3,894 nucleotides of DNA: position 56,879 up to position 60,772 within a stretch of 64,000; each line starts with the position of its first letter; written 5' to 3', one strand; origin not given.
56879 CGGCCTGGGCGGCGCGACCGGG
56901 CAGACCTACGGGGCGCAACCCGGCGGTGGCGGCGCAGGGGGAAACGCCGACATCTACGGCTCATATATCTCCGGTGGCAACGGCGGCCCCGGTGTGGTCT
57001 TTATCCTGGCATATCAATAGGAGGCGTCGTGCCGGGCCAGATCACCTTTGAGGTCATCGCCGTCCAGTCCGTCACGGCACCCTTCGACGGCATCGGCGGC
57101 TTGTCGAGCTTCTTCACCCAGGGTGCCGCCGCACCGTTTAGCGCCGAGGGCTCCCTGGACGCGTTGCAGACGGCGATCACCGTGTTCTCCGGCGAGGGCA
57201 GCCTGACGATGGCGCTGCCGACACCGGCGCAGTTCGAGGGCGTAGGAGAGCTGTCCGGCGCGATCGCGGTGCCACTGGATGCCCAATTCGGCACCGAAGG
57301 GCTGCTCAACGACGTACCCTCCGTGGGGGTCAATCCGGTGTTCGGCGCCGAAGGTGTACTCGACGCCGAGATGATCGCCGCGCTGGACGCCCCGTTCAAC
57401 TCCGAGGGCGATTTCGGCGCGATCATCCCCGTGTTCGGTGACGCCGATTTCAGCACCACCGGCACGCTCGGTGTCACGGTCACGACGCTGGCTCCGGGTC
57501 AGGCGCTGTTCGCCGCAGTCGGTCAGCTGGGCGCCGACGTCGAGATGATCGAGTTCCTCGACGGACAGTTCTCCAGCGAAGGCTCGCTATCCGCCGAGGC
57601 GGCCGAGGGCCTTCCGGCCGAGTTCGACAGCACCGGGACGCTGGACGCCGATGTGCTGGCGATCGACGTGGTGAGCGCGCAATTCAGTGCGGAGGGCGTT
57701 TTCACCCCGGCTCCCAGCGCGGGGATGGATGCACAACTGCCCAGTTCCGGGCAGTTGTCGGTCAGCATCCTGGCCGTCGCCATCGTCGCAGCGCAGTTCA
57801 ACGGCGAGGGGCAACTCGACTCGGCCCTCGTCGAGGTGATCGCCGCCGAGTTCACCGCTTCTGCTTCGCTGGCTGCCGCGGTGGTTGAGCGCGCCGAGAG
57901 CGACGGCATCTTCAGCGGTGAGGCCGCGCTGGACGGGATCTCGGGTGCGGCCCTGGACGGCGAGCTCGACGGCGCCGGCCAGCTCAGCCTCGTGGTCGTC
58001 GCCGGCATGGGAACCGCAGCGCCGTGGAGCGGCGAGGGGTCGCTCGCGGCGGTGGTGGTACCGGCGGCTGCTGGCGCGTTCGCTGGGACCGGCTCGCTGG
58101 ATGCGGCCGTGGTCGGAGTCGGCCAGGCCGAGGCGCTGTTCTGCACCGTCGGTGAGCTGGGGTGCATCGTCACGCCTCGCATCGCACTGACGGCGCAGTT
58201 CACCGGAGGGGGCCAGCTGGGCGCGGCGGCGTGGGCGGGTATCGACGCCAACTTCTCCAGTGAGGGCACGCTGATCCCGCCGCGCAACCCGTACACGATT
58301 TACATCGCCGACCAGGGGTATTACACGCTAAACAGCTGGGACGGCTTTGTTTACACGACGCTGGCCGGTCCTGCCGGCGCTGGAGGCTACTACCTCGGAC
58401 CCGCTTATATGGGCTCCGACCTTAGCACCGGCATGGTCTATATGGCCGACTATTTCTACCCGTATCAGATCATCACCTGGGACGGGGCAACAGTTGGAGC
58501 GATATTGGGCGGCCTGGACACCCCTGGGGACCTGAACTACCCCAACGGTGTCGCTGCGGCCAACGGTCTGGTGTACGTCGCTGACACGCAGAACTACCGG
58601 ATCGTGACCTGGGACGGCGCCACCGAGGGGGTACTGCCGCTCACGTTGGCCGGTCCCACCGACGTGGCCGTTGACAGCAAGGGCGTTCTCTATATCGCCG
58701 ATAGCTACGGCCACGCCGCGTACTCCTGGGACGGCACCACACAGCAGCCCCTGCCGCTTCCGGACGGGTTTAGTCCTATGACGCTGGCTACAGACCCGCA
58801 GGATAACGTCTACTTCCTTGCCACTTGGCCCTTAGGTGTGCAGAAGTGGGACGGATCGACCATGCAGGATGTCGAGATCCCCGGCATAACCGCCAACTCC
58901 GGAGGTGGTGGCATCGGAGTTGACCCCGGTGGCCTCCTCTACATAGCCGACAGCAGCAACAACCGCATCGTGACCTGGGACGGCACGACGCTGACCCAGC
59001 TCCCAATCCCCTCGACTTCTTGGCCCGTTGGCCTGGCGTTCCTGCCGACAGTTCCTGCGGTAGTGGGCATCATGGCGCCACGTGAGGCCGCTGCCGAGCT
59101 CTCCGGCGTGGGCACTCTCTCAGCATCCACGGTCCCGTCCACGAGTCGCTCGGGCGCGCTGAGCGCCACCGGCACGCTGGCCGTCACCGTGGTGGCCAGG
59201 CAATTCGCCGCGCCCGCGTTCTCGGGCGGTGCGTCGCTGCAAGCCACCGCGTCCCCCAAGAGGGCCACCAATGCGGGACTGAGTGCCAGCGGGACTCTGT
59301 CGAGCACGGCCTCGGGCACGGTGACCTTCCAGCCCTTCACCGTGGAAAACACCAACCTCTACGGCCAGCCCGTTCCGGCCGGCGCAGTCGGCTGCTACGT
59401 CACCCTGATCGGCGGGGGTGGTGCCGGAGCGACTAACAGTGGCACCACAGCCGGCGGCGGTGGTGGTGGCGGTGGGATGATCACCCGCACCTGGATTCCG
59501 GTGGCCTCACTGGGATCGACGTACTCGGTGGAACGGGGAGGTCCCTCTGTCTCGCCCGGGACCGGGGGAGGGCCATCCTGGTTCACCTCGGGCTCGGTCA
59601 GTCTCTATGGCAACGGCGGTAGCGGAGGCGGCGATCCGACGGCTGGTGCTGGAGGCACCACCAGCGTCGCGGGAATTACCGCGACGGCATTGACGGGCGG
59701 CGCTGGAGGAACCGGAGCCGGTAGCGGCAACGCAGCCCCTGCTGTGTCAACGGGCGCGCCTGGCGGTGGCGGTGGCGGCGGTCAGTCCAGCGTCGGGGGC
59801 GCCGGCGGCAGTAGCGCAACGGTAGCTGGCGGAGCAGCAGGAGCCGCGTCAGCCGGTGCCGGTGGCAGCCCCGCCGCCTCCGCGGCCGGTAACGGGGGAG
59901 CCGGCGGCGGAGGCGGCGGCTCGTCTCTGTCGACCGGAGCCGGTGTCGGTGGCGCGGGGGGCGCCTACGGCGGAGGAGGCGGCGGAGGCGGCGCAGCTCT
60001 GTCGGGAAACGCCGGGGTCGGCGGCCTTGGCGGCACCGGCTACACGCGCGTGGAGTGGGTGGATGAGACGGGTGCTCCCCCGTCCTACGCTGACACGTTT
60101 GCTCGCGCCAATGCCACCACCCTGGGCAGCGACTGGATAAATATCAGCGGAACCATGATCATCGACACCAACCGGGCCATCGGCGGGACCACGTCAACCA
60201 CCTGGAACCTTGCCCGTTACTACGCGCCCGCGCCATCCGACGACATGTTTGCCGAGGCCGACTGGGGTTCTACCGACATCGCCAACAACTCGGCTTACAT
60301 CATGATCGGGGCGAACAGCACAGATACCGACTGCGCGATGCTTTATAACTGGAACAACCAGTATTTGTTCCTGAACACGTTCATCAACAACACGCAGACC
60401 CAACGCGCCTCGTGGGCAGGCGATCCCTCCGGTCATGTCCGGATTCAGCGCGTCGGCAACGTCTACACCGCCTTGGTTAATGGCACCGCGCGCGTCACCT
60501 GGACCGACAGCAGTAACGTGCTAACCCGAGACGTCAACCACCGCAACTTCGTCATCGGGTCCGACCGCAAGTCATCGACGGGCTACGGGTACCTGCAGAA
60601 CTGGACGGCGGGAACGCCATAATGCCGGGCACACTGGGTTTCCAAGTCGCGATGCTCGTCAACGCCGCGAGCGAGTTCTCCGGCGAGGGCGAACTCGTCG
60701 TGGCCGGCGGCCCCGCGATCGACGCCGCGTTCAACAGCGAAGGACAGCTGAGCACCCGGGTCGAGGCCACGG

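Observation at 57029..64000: Two consecutive giant fibre-like genes built from F-x-x-E-G-x-L repeat arrays, an NHL β-propeller and PE_PGRS-like Gly-rich cassettes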

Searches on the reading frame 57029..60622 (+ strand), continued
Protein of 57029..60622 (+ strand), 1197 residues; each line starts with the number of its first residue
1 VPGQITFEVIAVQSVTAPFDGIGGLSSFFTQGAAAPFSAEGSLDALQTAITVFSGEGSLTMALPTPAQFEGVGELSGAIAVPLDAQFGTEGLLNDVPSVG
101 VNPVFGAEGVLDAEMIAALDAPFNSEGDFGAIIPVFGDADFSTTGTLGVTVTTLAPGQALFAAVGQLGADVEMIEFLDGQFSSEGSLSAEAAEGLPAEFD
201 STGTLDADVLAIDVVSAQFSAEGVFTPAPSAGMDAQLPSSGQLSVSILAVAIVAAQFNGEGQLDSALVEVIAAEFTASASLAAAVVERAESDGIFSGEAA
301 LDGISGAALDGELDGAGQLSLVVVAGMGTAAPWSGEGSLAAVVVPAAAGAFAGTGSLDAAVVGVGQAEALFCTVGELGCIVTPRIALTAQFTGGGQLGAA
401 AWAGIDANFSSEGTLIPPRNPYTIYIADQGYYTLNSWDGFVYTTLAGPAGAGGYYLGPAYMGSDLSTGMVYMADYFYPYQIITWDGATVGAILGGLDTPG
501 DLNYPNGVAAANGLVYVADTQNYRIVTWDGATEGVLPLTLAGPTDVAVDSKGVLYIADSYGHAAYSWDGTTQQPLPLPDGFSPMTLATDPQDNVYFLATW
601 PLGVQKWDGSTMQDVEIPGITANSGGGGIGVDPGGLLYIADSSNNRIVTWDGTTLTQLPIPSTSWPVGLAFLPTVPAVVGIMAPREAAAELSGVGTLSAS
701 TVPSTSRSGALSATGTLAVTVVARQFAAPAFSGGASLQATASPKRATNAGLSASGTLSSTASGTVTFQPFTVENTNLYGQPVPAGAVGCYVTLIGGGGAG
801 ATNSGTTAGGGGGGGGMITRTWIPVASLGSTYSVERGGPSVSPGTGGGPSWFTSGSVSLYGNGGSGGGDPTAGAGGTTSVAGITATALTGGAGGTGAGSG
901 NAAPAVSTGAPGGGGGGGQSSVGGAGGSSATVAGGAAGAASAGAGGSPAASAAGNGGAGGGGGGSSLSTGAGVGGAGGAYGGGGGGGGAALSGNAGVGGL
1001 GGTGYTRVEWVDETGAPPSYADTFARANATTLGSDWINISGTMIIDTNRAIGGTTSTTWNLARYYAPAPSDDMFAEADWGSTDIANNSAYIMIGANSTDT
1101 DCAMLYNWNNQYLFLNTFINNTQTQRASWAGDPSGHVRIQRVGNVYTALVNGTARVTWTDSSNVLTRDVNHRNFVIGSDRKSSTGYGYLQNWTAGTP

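Call 100: list_cluster_members(proteins=[window:57029-60619:+, L001:13594-18105:+, window:53844-57017:+])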
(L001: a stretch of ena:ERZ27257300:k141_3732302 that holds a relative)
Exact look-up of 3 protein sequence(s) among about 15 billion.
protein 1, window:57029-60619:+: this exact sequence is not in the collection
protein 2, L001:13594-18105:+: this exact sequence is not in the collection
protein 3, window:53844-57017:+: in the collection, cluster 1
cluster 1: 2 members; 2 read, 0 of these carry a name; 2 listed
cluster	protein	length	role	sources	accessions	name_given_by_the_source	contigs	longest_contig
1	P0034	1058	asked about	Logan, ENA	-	-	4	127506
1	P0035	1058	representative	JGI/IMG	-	-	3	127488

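Call 102: list_cluster_members(proteins=[window:57029-60619:+])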
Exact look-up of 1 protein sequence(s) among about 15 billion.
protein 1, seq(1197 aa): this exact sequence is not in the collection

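Call 103: find_encoding_contigs(protein=P0035, flank=10000, max_places=4)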
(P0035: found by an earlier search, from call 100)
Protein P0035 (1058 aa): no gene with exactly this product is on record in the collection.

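Call 104: find_related_loci(query=window:57029-60619:+, collection=metagenome_contigs, flank=10000)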
Query window:57029-60619:+ (1197 aa) in metagenome_contigs; peptide patterns used: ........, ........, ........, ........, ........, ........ (x = any residue, [..] = any of these).
29 stretches matched a pattern; 4 encode a relative of the query (tblastn E <= 1e-3); 4 distinct loci.
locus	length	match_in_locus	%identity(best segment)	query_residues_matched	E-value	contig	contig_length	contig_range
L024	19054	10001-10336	32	540-648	2e-4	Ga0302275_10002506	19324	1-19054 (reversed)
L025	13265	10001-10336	32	540-648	2e-4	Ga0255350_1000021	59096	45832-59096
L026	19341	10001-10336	32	540-648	2e-4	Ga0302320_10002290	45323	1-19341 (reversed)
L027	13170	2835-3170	32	540-648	2e-4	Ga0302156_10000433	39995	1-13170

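Call 106: search_dna_similar(query=L001:17620-18105:+, collection=phages, mode=protein, max_evalue=0.01, max_rows=10)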
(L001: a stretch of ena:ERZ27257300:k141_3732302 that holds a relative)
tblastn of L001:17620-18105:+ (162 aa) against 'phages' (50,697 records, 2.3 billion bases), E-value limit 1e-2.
No match.

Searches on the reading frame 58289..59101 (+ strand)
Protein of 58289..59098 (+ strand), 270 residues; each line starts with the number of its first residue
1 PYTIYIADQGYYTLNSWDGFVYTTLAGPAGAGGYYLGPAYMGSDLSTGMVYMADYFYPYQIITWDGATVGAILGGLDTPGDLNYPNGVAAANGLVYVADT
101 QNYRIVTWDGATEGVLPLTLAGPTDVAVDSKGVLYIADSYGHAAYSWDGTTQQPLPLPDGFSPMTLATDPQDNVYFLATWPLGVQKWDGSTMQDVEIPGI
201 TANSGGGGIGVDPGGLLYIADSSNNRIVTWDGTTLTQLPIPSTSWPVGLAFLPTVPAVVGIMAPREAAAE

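Call 35: search_protein_families(library=pfam, proteins=[window:58301-59101:+], max_evalue=10)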
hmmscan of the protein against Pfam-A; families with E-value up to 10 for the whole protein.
window:58301-59101:+ (267 aa): 7 families
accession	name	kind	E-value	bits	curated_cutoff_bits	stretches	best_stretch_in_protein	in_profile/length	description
PF01436.27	NHL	-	9.2e-19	66.9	20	3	78-102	1-26/28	NHL repeat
PF25021.1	TEN_NHL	-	2.2e-05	24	27.1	2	76-108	139-172/357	Teneurin NHL domain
PF02531.21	PsaD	-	0.017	15.1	22.4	1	85-133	10-57/136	PsaD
PF03022.22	MRJP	-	0.048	13.4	19.8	1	200-230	186-216/288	Major royal jelly protein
PF20067.5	SSL_N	-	0.073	13.4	18.9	1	116-137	20-41/46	Strictosidine synthase-like, N-terminal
PF13449.12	Phytase-like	-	0.11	12.7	27.6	1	122-161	73-114/284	Esterase-like activity of phytase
PF13860.13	FlgD_ig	-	1.7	9.1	27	1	133-156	44-67/79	FlgD Ig-like domain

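Call 75: search_dna_similar(query=window:58289-59098:+, collection=phages, mode=protein, max_evalue=0.01, max_rows=25)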
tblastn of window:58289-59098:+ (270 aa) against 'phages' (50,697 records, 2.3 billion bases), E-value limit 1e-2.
Records with a match: 1; places in all: 1; records where one place covers at least 80% of the query: 0.
Best place of each record, by identity: <60% 1.
By first word of the organism name: Bacteriophage 1.
By host as written in the record: - 1.
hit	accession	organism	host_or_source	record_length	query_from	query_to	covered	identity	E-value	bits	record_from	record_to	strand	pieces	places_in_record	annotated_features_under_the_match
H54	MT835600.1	Bacteriophage sp.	human fecal samples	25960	62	178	43%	26.8%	2e-3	45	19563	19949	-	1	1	record has no annotation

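Call 83: search_protein_families(library=phrogs, proteins=[window:58301-59101:+], max_evalue=0.01)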
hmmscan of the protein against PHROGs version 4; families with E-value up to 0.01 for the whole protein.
window:58301-59101:+ (267 aa): 1 family
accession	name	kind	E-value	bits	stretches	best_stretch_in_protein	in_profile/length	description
phrog_32852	-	unknown function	0.0026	18.8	0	85-108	13-36/86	-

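Call 96: search_solved_structures(query=window:58289-59098:+, max_evalue=1e-8, show_alignments=1)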
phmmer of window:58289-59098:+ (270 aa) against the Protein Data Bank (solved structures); distinct sequences matched with E-value up to 1e-8: 24.
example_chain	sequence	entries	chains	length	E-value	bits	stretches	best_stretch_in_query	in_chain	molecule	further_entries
3wwa_A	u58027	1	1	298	8e-26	94.7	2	81-242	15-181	Pizza7H protein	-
6ren_A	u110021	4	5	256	2.9e-23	86.3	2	82-243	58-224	3fPizza6-SH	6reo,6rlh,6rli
3ww9_A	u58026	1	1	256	3.7e-19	72.8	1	82-243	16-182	pizza6 protein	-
6qsd_A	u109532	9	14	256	2.3e-18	70.2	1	81-243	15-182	Pizza6S | Pizza6-S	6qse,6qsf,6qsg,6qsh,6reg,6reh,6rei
7zph_A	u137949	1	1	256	2.5e-18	70.1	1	81-243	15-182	Pizza6-TNK-RSH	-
6rej_A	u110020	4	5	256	6.5e-18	68.7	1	82-244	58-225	Pizza6-SH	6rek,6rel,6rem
6f0t_A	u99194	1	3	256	1.9e-17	67.2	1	81-243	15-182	Pizza6-SFW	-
7zcj_A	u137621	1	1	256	3.2e-17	66.5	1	81-243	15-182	Pizza6-TNH-TSH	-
7zqg_A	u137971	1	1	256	1.7e-16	64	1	81-243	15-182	Pizza6-KSH-TSH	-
7zq2_A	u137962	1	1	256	1.9e-16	63.9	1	82-243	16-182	Pizza6-RSH-TSH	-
7zpw_A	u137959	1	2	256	2.5e-16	63.6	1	81-243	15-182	Pizza6-TSK-TSH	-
7zpz_A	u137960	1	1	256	2.7e-16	63.4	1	81-243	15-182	Pizza6-TSR-TSH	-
6f0s_A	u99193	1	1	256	6.6e-16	62.1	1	81-243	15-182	Pizza6-SYW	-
6i38_A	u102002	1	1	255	3.3e-15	59.8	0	82-243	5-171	nv2Pizza6-AYW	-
1rwi_B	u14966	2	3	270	3.3e-14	56.6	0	121-243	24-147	Serine/threonine-protein kinase pknD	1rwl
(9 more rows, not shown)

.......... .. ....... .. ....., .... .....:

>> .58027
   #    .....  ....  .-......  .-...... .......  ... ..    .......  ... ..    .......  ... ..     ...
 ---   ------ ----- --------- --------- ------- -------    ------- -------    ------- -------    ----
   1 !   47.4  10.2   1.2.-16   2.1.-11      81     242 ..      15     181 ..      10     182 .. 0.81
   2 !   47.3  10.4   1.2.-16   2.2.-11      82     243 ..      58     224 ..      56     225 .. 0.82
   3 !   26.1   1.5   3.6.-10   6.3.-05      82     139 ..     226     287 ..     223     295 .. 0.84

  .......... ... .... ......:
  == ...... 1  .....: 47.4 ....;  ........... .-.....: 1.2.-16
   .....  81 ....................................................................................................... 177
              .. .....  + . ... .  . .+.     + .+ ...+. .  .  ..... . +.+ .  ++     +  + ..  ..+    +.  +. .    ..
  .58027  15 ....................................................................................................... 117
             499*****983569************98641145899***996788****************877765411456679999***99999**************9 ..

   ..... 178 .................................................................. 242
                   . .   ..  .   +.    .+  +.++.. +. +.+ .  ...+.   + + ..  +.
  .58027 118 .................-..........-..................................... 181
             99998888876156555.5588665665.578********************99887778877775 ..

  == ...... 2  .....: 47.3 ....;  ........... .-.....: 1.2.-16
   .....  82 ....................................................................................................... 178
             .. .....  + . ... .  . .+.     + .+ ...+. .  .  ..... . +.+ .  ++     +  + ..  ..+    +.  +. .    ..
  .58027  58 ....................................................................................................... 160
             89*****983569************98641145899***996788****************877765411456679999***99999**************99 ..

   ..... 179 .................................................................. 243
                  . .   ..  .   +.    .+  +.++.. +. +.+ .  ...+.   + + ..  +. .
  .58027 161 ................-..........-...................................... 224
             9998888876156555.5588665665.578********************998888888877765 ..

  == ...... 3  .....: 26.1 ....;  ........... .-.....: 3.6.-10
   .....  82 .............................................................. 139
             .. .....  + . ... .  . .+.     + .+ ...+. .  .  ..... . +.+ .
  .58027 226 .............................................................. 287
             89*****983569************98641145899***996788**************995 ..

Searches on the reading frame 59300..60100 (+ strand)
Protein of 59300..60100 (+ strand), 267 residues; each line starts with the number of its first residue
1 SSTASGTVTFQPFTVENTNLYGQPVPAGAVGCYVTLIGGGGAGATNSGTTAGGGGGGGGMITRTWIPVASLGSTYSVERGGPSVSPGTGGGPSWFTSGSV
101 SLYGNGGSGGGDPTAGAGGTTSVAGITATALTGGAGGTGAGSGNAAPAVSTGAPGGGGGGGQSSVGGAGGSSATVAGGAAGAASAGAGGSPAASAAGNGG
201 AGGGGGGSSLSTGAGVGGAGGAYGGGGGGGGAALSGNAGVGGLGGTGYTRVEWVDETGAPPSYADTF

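Call 35: search_protein_families(library=pfam, proteins=[window:59300-60100:+], max_evalue=10)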
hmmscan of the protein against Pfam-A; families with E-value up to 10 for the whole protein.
window:59300-60100:+ (267 aa): 1 family
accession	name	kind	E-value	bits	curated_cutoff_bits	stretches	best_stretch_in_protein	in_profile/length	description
PF21722.4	Gly_rich_2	-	0.28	11.6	24.3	1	24-253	9-225/226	Glycine-rich domain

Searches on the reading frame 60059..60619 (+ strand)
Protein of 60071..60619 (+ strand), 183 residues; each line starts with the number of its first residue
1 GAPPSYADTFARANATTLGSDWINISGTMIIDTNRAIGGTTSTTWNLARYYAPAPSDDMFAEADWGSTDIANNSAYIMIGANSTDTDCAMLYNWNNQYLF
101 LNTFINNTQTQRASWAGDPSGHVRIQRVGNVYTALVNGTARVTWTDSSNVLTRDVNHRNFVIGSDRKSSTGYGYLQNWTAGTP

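Call 21: find_homologous_proteins(query=window:60071-60619:+, max_evalue=0.001)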
Query window:60071-60619:+: 35 candidates shared short words with the query, none scored E <= 0.001.

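Call 34: search_dna_similar(query=window:60071-60619:+, collection=phages, mode=protein, max_evalue=0.01, max_rows=20)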
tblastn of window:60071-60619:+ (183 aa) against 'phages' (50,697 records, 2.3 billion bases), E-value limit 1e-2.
Records with a match: 4; places in all: 4; records where one place covers at least 80% of the query: 3.
Best place of each record, by identity: <60% 4.
By first word of the organism name: Mycobacterium 3; Rhodococcus 1.
By host as written in the record: Mycobacterium smegmatis mc2 155 2; Mycobacterium smegmatis mc#155 1; Rhodococcus equi NRRL B-16538 1.
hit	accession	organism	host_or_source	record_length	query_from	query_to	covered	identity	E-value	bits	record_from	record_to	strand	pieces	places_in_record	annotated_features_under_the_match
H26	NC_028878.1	Mycobacterium phage Archie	Mycobacterium smegmatis mc2 155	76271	5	178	95%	24.7%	9e-3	42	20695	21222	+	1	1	minor tail protein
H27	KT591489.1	Mycobacterium phage Archie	Mycobacterium smegmatis mc2 155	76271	5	178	95%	24.7%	9e-3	42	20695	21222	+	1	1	minor tail protein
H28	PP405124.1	Mycobacterium phage Bazzle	Mycobacterium smegmatis mc#155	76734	5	178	95%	24.7%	9e-3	42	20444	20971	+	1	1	20: minor tail protein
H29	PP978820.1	Rhodococcus phage Madraxi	Rhodococcus equi NRRL B-16538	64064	62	159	54%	31.5%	2e-3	44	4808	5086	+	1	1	8: hypothetical protein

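Call 35: search_protein_families(library=pfam, proteins=[window:60071-60619:+], max_evalue=10)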
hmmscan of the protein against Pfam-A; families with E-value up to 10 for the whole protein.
window:60071-60619:+ (183 aa): 1 family
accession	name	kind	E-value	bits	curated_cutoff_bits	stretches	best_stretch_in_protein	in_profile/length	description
PF23044.1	SH3-C_UBE2O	-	0.077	13.3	21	1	125-148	24-47/68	UBE2O, ubiquitin binding SH3-C domain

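Call 62: search_solved_structures(query=A3, max_evalue=10)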
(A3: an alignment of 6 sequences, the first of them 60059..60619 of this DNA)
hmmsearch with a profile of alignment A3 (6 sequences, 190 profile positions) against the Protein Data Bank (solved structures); distinct sequences matched with E-value up to 10: 1.
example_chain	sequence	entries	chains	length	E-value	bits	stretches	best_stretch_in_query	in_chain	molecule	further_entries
3laq_U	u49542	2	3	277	0.42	13.5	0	8-62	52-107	Urokinase plasminogen activator surface receptor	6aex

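Call 63: search_protein_families(library=pfam, alignment_id=A3, max_evalue=1)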
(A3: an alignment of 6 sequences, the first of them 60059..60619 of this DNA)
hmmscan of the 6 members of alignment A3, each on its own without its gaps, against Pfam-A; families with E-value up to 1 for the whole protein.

A. member 1, window:60059-60619:+ (187 aa): 1 family
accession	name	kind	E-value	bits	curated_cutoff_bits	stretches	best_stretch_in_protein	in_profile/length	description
PF23044.1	SH3-C_UBE2O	-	0.08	13.3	21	1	129-152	24-47/68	UBE2O, ubiquitin binding SH3-C domain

B. families by the number of members that match (of 6 scanned): 3 families
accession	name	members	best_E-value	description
PF23918.1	DUF7257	2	9.3e-05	Domain of unknown function (DUF7257)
PF23044.1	SH3-C_UBE2O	2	0.012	UBE2O, ubiquitin binding SH3-C domain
PF24383.1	DUF7539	1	0.081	Family of unknown function (DUF7539)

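Call 69: predict_structure(alignment_id=A3)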
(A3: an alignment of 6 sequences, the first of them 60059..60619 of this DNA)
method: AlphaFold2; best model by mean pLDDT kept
length: 187 residues; sequences in the alignment: 6
mean_pLDDT: 55.0   pTM: 0.58
mean pLDDT of the five models: 55.0, 54.8, 52.6, 52.5, 52.3
residues with pLDDT >= 90: 4; 70-90: 45; 50-70: 45; < 50: 93
segments of 3 or more residues with pLDDT < 50: 1-59, 71-76, 159-165, 167-187
pLDDT, mean of each block of 10 residues (from residue 1): 36 41 42 36 36 47 63 48 57 59 73 80 76 84 88 62 45 33 31
secondary structure, 60 per line:
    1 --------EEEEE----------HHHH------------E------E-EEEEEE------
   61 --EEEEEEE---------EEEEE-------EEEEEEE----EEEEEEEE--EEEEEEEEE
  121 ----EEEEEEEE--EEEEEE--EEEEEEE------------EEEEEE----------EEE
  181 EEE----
elements in order: E9-13 H24-27 E49-54 E63-69 E79-83 E91-97 E102-109 E112-120 E125-132 E135-140 E143-149 E162-167 E178-183
